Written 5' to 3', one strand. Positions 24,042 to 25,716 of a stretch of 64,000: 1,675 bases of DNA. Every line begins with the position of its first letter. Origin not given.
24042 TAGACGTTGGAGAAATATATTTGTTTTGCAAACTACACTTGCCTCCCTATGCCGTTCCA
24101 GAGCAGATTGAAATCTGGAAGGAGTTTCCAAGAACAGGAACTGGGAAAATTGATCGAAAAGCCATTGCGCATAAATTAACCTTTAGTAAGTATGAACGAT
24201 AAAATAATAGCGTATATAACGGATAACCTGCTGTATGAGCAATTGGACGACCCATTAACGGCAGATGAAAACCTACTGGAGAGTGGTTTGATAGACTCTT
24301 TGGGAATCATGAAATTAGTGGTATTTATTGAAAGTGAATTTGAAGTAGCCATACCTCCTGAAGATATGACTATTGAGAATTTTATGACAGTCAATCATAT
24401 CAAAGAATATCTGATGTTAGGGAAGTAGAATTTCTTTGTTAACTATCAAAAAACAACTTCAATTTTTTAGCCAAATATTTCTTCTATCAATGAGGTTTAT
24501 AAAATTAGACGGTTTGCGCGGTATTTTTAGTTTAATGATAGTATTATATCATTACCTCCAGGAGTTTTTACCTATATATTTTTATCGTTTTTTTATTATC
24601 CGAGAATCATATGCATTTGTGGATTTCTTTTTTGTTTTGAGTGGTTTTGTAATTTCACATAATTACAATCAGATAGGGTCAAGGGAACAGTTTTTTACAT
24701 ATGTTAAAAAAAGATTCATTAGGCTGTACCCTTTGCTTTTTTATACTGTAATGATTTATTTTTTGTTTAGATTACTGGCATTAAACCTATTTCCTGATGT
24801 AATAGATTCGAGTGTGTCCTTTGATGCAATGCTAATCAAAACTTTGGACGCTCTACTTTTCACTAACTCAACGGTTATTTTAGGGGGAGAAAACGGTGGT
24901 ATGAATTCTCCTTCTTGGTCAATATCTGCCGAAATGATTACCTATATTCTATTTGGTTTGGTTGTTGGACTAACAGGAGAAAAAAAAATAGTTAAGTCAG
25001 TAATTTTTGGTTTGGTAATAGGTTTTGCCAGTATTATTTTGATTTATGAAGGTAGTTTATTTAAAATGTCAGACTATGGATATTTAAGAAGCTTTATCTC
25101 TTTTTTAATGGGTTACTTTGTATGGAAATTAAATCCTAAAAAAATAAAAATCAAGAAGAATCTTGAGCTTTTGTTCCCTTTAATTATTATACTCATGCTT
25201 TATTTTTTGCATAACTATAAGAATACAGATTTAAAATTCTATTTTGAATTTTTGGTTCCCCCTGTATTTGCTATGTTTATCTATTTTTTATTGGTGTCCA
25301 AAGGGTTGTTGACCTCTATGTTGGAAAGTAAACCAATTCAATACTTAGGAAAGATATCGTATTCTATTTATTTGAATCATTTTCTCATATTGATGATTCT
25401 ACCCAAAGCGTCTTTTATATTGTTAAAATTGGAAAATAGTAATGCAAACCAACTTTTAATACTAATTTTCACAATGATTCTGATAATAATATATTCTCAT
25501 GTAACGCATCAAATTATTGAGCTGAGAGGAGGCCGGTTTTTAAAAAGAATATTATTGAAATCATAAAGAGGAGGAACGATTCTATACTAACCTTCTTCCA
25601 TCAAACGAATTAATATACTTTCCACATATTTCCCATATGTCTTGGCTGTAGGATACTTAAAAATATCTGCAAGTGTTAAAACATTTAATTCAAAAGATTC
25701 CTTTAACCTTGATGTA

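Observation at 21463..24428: Dehydrogenase / A-enzyme / carrier-protein cassette resembling the prolyl-S-PCP to pyrrolyl-S-PCP starter pathway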

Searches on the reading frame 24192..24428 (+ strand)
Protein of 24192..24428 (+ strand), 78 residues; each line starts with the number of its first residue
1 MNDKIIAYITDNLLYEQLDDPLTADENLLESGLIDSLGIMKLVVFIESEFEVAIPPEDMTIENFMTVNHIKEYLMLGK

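Call 3: search_protein_families(library=pfam, proteins=[window:24192-24428:+])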
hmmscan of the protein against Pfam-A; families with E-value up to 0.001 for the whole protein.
window:24192-24428:+ (78 aa): 1 family
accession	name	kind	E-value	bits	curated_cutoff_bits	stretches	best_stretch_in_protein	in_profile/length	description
PF00550.31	PP-binding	-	4.3e-08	33.7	20.8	1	19-74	15-67/67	Phosphopantetheine attachment site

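Call 4: search_protein_families(library=ncbifam, proteins=[window:24192-24428:+], max_evalue=0.01)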
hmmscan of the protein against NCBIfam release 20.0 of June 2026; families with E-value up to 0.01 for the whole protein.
window:24192-24428:+ (78 aa): 15 families
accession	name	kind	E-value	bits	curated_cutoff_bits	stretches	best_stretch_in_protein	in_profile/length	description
NF058660.1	cispen_ACP_AmcB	equivalog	5.7e-11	42.5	80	1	3-73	4-74/80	cispentacin biosynthesis acyl carrier protein AmcB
NF003464.0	PRK05087.1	equivalog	1.4e-09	37.9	68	1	23-72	23-72/78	D-alanine--poly(phosphoribitol) ligase subunit DltC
NF052616.1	ACP_for_OlsHI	equivalog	1.5e-08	34.9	130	1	3-73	6-76/83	ornithine lipid biosynthesis acyl carrier protein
NF009104.0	PRK12449.1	equivalog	3.5e-07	30.1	70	1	3-75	8-76/80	acyl carrier protein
NF002148.0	PRK00982.1-2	subfamily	5.3e-07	29.4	71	1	3-74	7-74/79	acyl carrier protein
NF005798.0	PRK07639.1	equivalog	6.4e-07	29.7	100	1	9-74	14-78/91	petrobactin biosynthesis protein AsbD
TIGR01688.1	dltC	equivalog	3.7e-06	26.9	52.35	1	24-72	21-69/73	D-alanine--poly(phosphoribitol) ligase subunit 2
TIGR00517.1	acyl_carrier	equivalog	6.8e-06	25.9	70.45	1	3-73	6-72/77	acyl carrier protein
NF002150.0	PRK00982.1-4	subfamily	2.3e-05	24.6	66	1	4-74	9-75/80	acyl carrier protein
NF002147.0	PRK00982.1-1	equivalog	2.7e-05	23.9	84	1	23-74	28-77/83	acyl carrier protein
NF005480.0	PRK07081.1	equivalog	7.5e-05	22.6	72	1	20-72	20-71/83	acyl carrier protein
NF040636.1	AcpM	exception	0.00018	21.4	146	1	22-74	25-75/93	meromycolate extension acyl carrier protein AcpM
NF002151.0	PRK00982.1-5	equivalog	0.00057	20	92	1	31-74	32-73/78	acyl carrier protein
NF002149.0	PRK00982.1-3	equivalog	0.00057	19.8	106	1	23-73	24-72/78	acyl carrier protein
TIGR04069.1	ocin_ACP_rel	hypoth_equivalog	0.0011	19.4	70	1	25-72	27-75/77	peptide maturation system acyl carrier-related protein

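Call 29: search_solved_structures(query=window:24192-24428:+, max_evalue=1, show_alignments=3)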
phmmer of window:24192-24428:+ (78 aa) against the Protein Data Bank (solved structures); distinct sequences matched with E-value up to 1: 94 (the best 60 are shown).
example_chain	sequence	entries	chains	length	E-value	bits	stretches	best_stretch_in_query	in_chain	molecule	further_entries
8jf2_F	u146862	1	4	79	9.8e-08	35.5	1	8-72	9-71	D-alanyl carrier protein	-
6bug_A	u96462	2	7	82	1.1e-07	35.4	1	8-72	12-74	D-alanyl carrier protein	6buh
2n5h_A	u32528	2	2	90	2e-06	31.4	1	2-71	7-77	Peptidyl carrier protein PltL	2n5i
2my5_A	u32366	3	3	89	2.2e-06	31.2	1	7-74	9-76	Peptidyl carrier protein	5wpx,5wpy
6o6e_E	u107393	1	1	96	2.4e-06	31.1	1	2-71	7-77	Peptidyl carrier protein PltL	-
6cxt_A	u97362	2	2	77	3.5e-06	30.6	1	2-68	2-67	Alpha/beta hydrolase fold protein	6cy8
7yn3_C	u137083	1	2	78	4.1e-06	30.4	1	16-72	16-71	CcbZ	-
2my6_A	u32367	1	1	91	6.3e-06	29.8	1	7-74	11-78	Peptidyl carrier protein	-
9dkr_C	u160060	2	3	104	9e-06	29.3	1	16-72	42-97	CcbZ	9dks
4h2s_C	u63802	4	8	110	0.00033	24.4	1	5-75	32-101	Aminoacyl carrier protein 1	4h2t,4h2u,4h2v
1dv5_A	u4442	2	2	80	0.00035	24.3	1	22-70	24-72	APO-D-ALANYL CARRIER PROTEIN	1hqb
4bpg_A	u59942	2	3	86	0.00068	23.4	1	24-72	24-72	D-ALANINE--POLY(PHOSPHORIBITOL) LIGASE SUBUNIT 2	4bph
4bpf_A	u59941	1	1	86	0.0018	22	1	24-72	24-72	D-ALANINE--POLY(PHOSPHORIBITOL) LIGASE SUBUNIT 2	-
5czd_B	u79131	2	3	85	0.002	21.9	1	15-68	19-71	Acyl-carrier-protein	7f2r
2ehs_A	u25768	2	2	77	0.0026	21.5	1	20-74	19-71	Acyl carrier protein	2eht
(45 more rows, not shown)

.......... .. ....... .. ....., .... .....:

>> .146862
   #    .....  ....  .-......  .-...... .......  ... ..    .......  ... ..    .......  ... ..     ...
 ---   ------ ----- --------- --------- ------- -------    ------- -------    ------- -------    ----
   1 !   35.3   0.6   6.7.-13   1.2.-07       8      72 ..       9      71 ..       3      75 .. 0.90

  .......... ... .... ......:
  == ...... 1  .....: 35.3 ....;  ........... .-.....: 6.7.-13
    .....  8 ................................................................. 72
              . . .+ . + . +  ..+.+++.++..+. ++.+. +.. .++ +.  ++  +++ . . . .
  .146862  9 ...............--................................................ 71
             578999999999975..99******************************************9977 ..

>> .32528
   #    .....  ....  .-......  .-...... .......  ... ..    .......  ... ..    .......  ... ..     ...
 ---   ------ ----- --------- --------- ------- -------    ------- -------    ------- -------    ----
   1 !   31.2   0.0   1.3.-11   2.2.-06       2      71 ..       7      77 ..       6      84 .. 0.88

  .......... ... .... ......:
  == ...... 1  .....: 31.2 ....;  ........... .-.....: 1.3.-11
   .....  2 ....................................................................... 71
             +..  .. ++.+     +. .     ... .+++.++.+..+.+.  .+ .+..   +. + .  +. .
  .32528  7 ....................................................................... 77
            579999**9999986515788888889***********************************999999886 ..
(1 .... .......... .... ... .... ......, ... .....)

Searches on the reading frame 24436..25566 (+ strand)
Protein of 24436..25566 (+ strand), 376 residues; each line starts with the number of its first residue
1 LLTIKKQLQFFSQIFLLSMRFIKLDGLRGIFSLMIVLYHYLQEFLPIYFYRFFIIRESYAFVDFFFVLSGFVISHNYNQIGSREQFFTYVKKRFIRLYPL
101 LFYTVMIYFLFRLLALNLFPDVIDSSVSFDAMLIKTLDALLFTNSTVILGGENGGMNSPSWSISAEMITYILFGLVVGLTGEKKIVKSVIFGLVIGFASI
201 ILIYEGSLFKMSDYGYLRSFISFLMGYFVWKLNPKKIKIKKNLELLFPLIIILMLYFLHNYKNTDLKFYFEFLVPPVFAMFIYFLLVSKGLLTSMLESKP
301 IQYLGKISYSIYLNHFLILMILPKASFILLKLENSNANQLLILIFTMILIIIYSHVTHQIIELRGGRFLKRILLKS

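Call 3: search_protein_families(library=pfam, proteins=[window:24436-25566:+])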
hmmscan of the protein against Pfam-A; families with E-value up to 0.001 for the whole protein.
window:24436-25566:+ (376 aa): 1 family
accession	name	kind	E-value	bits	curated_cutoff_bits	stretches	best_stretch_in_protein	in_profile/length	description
PF01757.29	Acyl_transf_3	-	1.3e-29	103.7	31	1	23-353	3-324/326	Acyltransferase domain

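Call 4: search_protein_families(library=ncbifam, proteins=[window:24436-25566:+], max_evalue=0.01)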
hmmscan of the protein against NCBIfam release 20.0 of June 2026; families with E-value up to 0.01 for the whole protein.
window:24436-25566:+ (376 aa): 0 families

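Call 56: find_homologous_proteins(query=window:24436-25566:+, max_evalue=1e-10)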
Query window:24436-25566:+ (376 aa): 3188 proteins with E <= 1e-10 among 8000 candidates; the best 120 are listed.
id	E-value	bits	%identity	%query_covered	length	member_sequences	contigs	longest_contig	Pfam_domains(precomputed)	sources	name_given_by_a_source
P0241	2.7e-218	743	99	95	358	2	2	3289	PF01757.29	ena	-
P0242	4.8e-105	370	51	95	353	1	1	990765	PF01757.29,PF10129.16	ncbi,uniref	ncbi:acyltransferase family protein [Maribacter sp. 2210JD10-5]|uniref:acyltransferase family protei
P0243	1.1e-104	369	52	95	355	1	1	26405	PF01757.29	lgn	-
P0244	9.5e-101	356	50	95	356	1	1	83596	PF01757.29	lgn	-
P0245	1.0e-99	353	50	95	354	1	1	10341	PF01757.29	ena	-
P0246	7.3e-97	343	51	95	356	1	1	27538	PF01757.29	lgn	-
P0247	2.7e-95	338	49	95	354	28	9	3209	PF01757.29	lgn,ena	-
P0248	2.5e-94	335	47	95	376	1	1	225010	PF01757.29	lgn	-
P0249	3.4e-93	331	47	95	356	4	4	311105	PF01757.29,PF10129.16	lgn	-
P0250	2.3e-91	325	47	95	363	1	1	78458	PF01757.29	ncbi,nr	ncbi:MAG: acyltransferase [Flavobacterium sp.]|nr:acyltransferase [Flavobacterium sp.]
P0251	3.6e-91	325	50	85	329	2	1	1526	PF01757.29,PF10129.16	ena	-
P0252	8.2e-91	323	48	95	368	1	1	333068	PF01757.29,PF10129.16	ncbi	-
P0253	2.5e-89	319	45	95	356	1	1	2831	PF01757.29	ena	-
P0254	1.3e-88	316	47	95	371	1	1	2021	PF01757.29,PF10129.16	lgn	-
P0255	4.3e-88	314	46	94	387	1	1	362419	PF01757.29,PF10129.16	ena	-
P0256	2.5e-87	312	47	95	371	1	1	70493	PF01757.29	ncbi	-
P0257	4.2e-86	308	47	94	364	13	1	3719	PF01757.29,PF10129.16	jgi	jgi:peptidoglycan/LPS O-acetylase OafA/YrhL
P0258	1.1e-85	307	45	94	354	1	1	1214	PF01757.29,PF10129.16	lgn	-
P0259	1.4e-85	306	47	94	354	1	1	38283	PF01757.29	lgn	-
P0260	4.1e-85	305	46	94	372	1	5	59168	PF01757.29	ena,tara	tara:strand:- start:2488 stop:3606 length:1119 start_codon:yes stop_codon:yes gene_type:complete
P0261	1.1e-84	303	44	95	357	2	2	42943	PF01757.29,PF10129.16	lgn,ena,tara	tara:strand:+ start:6288 stop:7361 length:1074 start_codon:yes stop_codon:yes gene_type:complete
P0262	2.5e-84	302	44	95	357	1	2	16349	PF01757.29,PF10129.16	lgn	-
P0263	2.9e-84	302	46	95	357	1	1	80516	PF01757.29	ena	-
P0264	3.3e-84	302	46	95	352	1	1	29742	PF01757.29,PF10129.16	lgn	-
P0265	4.6e-84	301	46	95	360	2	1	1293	PF01757.29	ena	-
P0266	4.9e-84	301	45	95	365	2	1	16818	PF01757.29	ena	-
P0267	5.8e-84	301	44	95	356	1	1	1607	PF01757.29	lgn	-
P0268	8.1e-84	300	44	95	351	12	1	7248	PF01757.29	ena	-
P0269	8.5e-84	300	45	95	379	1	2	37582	PF01757.29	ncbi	-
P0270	1.7e-83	299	45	94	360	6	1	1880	PF01757.29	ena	-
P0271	2.8e-83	299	45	94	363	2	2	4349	PF01757.29,PF10129.16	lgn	-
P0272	4.6e-83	298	45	95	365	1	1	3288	PF01757.29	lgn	-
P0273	6.0e-83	298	46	94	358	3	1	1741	PF01757.29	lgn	-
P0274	6.0e-83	298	44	95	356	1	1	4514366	PF01757.29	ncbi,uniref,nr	ncbi:acyltransferase family protein [Maribacter forsetii]|uniref:acyltransferase family protein n=1 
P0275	1.6e-82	296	45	95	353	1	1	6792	PF01757.29,PF10129.16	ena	-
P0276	1.7e-82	296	44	94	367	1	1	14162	PF01757.29,PF10129.16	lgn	-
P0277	2.5e-82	296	44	95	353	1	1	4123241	PF01757.29,PF10129.16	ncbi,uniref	ncbi:acyltransferase family protein [Maribacter sp. X9]|uniref:acyltransferase family protein n=1 Ta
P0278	3.4e-82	295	44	94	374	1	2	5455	PF01757.29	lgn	-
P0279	3.5e-82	295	45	95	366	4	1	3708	PF01757.29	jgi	-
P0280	3.7e-82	295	46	95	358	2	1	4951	PF01757.29,PF10129.16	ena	-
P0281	5.9e-82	294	45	94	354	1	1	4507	PF01757.29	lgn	-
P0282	8.7e-82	294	46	95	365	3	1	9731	PF01757.29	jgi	-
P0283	9.7e-82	294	42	95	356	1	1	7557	PF01757.29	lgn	-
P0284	1.8e-81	293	44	95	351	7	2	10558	PF01757.29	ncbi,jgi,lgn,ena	-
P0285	2.0e-81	293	45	95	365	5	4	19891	PF01757.29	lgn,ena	-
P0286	2.2e-81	292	47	94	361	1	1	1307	PF01757.29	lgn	-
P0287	2.5e-81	292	47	95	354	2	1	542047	PF01757.29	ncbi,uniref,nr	ncbi:acyltransferase family protein [Draconibacterium mangrovi]|uniref:acyltransferase family protei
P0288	2.8e-81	292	45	95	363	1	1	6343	PF01757.29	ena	-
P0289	3.3e-81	292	45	95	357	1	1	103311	PF01757.29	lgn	-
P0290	4.9e-81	291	46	95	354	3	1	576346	PF01757.29,PF10129.16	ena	-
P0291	4.9e-81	291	44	94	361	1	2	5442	PF01757.29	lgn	-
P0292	7.6e-81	291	44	97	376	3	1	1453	PF01757.29,PF10129.16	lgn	-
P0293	1.0e-80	290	46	94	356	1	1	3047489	PF01757.29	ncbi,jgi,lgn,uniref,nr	ncbi:acyltransferase family protein [Aureicoccus marinus]|jgi:peptidoglycan/LPS O-acetylase OafA/Yrh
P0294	1.3e-80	290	45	91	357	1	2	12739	PF01757.29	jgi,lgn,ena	-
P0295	1.8e-80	289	43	95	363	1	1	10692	PF01757.29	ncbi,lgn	-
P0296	1.8e-80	289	44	86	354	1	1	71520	PF01757.29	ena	-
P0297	2.4e-80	289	45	94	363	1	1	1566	PF01757.29,PF10129.16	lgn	-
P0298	2.8e-80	289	45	95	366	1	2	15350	PF01757.29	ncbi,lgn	-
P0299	4.0e-80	288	44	95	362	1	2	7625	PF01757.29,PF10129.16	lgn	-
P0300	5.7e-80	288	44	95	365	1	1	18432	PF01757.29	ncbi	-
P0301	5.7e-80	288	44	95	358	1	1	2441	PF01757.29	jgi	jgi:peptidoglycan/LPS O-acetylase OafA/YrhL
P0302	6.3e-80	288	46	94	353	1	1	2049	PF01757.29,PF10129.16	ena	-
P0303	6.6e-80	288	43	94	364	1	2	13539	PF01757.29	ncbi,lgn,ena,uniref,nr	ncbi:acyltransferase [Aquimarina sp. RZ0]|uniref:acyltransferase family protein n=1 Tax=Aquimarina s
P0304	7.0e-80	287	45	95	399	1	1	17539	PF01757.29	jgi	jgi:peptidoglycan/LPS O-acetylase OafA/YrhL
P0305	8.8e-80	287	45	95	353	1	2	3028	PF01757.29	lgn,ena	-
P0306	1.2e-79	287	45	94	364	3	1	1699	PF01757.29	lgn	-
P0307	1.4e-79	287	43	94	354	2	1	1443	PF01757.29,PF10129.16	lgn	-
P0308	1.5e-79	286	47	95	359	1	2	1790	PF01757.29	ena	-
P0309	1.5e-79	286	44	95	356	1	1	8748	PF01757.29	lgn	-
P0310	1.7e-79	286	43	95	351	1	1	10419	PF01757.29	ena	-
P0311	2.1e-79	286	42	95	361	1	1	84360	PF01757.29,PF10129.16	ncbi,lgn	-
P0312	2.4e-79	286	43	94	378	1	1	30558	PF01757.29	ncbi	-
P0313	2.9e-79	285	43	95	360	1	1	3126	PF01757.29,PF10129.16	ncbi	-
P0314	8.3e-79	284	43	95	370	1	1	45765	PF01757.29,PF10129.16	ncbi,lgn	-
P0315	9.6e-79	284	44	95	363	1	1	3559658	PF01757.29,PF10129.16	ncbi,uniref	ncbi:acyltransferase family protein [Aureibaculum conchae]|uniref:acyltransferase family protein n=1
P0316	1.0e-78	284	44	94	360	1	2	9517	PF01757.29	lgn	-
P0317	1.1e-78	284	44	95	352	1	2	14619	PF01757.29,PF10129.16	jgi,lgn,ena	-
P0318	1.5e-78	283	43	95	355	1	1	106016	PF01757.29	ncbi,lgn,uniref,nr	ncbi:acyltransferase family protein [Maribacter antarcticus]|uniref:acyltransferase family protein n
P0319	1.6e-78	283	44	94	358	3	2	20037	PF01757.29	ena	-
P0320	1.9e-78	283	43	95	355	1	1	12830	PF01757.29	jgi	-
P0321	2.3e-78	282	44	92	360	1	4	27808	PF01757.29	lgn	-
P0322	2.5e-78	282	45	95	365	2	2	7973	PF01757.29,PF10129.16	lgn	-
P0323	4.2e-78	282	46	93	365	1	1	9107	PF01757.29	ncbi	-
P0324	4.5e-78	282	44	95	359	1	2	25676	PF01757.29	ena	-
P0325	4.8e-78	281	43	96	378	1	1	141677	PF01757.29,PF10129.16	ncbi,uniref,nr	ncbi:acyltransferase family protein [Pontibacter harenae]|uniref:acyltransferase family protein n=1 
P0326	5.1e-78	281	45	95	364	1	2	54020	PF01757.29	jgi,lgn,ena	-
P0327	9.2e-78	280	45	95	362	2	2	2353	PF01757.29,PF10129.16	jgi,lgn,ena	jgi:peptidoglycan/LPS O-acetylase OafA/YrhL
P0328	9.6e-78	280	45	95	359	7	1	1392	PF01757.29,PF10129.16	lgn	-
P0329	1.1e-77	280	43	95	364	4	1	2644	PF01757.29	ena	-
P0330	1.3e-77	280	44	95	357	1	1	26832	PF01757.29,PF10129.16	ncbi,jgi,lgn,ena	-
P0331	1.4e-77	280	43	95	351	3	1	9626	PF01757.29,PF10129.16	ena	-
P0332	1.8e-77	280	44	94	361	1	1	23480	PF01757.29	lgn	-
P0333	3.2e-77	279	47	95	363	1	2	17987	PF01757.29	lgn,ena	-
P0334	6.8e-77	278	46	94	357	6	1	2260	PF01757.29,PF10129.16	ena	-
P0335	6.8e-77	278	41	95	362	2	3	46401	PF01757.29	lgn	-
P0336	2.0e-76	276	44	95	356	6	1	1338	PF01757.29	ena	-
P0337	2.3e-76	276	42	95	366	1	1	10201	PF01757.29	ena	-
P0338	2.3e-76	276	45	94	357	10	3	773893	PF01757.29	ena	-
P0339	2.5e-76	276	41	95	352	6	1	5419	PF01757.29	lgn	-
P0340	3.5e-76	275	46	94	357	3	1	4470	PF01757.29,PF10129.16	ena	-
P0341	3.9e-76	275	46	92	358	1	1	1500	PF01757.29,PF10129.16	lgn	-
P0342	4.3e-76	275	42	94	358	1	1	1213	PF01757.29,PF10129.16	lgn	-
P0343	4.7e-76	275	45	94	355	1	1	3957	PF01757.29,PF10129.16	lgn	-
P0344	4.8e-76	275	45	94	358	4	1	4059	PF01757.29,PF10129.16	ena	-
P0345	5.5e-76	275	45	95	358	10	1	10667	PF01757.29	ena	-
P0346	5.7e-76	275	44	95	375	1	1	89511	PF01757.29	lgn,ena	-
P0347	5.8e-76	275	46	94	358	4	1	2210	PF01757.29,PF10129.16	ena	-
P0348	8.4e-76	274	41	95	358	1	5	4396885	PF01757.29,PF10129.16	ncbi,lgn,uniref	ncbi:acyltransferase [Algibacter sp. AS12]|uniref:acyltransferase family protein n=1 Tax=Algibacter 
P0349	9.1e-76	274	43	95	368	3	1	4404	PF01757.29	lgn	-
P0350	1.1e-75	274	44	94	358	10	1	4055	PF01757.29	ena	-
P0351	1.9e-75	273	44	95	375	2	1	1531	PF01757.29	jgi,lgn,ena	-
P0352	2.1e-75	273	44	95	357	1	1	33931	PF01757.29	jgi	jgi:peptidoglycan/LPS O-acetylase OafA/YrhL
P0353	2.4e-75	273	43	94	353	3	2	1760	PF01757.29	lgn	-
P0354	7.5e-75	271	42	95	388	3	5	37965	PF01757.29,PF10129.16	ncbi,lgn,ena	-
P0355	7.6e-75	271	44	95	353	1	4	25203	PF01757.29,PF10129.16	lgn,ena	-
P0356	8.0e-75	271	45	95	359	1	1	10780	PF01757.29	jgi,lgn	jgi:peptidoglycan/LPS O-acetylase OafA/YrhL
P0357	1.1e-74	270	45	94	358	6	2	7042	PF01757.29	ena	-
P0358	1.1e-74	270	42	94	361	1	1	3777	PF01757.29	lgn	-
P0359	1.8e-74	270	44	95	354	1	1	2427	PF01757.29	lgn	-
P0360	2.1e-74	269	45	94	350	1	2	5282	PF01757.29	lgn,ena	-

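Call 57: find_encoding_contigs(protein=P0274, flank=6000, max_places=1)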
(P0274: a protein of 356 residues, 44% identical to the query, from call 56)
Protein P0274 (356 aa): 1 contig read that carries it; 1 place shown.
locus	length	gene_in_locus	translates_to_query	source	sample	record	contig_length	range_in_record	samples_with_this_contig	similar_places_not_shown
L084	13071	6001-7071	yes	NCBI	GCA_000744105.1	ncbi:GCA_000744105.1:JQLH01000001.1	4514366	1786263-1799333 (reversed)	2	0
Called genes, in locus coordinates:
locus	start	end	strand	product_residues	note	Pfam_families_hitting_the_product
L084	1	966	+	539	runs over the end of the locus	-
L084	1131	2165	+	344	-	PF01757:Acyl_transf_3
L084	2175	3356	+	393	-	PF04932:Wzy_C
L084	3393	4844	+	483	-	PF01943:Polysacc_synt, PF13440:Polysacc_synt_3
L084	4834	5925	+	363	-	PF13439:Glyco_transf_4 (weak), PF00534:Glycos_transf_1, PF13692:Glyco_trans_1_4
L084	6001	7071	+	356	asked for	PF01757:Acyl_transf_3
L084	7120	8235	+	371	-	PF20706:GT4-conflict, PF00534:Glycos_transf_1, PF13692:Glyco_trans_1_4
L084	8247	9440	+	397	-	PF13439:Glyco_transf_4, PF13579:Glyco_trans_4_4, PF00534:Glycos_transf_1, PF13692:Glyco_trans_1_4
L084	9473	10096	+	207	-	PF02397:Bac_transf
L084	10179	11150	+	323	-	PF21360:PylC-like_N, PF02655:ATP-grasp_3, PF15632:ATPgrasp_Ter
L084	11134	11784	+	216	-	PF00702:Hydrolase, PF13419:HAD_2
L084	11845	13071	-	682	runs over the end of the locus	PF00702:Hydrolase, PF13419:HAD_2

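Call 58: find_encoding_contigs(protein=P0287, flank=6000, max_places=1)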
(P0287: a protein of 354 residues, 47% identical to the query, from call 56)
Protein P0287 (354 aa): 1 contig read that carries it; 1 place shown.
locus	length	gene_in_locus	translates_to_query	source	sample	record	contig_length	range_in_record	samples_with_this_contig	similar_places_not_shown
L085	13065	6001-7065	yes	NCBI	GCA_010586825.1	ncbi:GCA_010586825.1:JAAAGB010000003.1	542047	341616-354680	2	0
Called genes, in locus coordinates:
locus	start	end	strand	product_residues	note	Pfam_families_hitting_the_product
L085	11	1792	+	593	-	PF14052:Caps_assemb_Wzi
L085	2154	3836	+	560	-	PF14052:Caps_assemb_Wzi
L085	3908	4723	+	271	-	PF00535:Glycos_transf_2, PF10111:Glyco_tranf_2_2, PF13641:Glyco_tranf_2_3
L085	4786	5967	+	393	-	-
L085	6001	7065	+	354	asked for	PF01757:Acyl_transf_3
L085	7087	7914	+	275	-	PF00535:Glycos_transf_2, PF10111:Glyco_tranf_2_2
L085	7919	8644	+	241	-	PF00535:Glycos_transf_2, PF10111:Glyco_tranf_2_2 (weak), PF13641:Glyco_tranf_2_3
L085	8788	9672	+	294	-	PF00535:Glycos_transf_2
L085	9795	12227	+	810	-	PF02563:Poly_export, PF22461:SLBB_2 (weak), PF10531:SLBB, PF22461:SLBB_2, PF10531:SLBB, PF22461:SLBB_2 (weak)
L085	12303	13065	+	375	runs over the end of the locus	PF02706:Wzz (faint), PF13807:GNVR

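Call 59: find_encoding_contigs(protein=P0248, flank=6000, max_places=1)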
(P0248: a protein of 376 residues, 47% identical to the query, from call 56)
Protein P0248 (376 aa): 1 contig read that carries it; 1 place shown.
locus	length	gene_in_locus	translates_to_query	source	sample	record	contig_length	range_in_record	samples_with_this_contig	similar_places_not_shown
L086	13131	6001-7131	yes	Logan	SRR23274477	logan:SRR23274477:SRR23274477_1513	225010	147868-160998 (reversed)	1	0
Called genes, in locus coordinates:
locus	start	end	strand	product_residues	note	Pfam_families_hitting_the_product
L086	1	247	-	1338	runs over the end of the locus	PF00668:Condensation, PF00501:AMP-binding, PF13193:AMP-binding_C, PF00550:PP-binding, PF00975:Thioesterase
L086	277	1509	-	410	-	PF13795:HupE_UreJ_2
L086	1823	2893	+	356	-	PF02423:OCD_Mu_crystall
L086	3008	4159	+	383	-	PF02771:Acyl-CoA_dh_N, PF02770:Acyl-CoA_dh_M, PF00441:Acyl-CoA_dh_1, PF08028:Acyl-CoA_dh_2 (weak)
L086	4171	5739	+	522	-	PF00501:AMP-binding, PF13193:AMP-binding_C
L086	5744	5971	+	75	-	PF00550:PP-binding (weak)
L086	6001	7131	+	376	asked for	PF01757:Acyl_transf_3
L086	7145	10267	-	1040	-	PF00668:Condensation, PF00501:AMP-binding, PF00550:PP-binding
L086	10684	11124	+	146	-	-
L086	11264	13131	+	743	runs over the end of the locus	PF13620:CarboxypepD_reg, PF13715:CarbopepD_reg_2, PF07715:Plug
